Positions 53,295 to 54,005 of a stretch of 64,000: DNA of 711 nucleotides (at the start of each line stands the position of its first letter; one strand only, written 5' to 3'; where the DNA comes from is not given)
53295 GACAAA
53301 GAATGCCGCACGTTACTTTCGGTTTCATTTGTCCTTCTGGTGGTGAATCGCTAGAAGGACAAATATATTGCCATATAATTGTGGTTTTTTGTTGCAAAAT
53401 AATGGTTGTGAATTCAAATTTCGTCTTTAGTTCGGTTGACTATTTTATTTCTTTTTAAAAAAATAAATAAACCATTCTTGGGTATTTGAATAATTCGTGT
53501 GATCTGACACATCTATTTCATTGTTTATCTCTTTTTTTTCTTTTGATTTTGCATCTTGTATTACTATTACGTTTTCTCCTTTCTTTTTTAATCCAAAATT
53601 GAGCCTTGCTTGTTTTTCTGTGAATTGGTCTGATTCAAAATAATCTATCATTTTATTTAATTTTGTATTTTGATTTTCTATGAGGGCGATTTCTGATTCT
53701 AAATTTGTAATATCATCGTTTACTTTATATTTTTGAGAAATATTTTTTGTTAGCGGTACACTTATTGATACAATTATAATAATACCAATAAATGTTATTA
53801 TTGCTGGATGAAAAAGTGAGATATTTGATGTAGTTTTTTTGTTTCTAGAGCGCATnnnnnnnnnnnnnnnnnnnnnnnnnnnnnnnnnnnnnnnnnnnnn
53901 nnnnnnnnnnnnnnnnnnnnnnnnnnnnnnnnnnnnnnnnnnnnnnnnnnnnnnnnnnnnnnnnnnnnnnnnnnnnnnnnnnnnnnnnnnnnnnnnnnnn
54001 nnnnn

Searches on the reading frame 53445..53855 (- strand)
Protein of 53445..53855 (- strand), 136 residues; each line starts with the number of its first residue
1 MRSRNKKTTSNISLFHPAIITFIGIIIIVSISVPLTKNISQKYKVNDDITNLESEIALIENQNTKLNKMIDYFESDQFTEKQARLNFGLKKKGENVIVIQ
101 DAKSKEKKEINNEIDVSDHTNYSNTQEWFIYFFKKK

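Call 45: search_protein_families(library=pfam, proteins=[window:53445-53855:-], max_evalue=0.01)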
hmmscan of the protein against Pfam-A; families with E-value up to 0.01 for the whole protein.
window:53445-53855:- (136 aa): 2 families
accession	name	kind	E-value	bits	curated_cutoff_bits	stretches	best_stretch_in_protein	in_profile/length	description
PF04977.20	DivIC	-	2.7e-11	43.5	28.9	1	26-101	3-79/80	Septum formation initiator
PF14131.11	DUF4298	-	0.0077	16.7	27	1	44-88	10-54/87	Domain of unknown function (DUF4298)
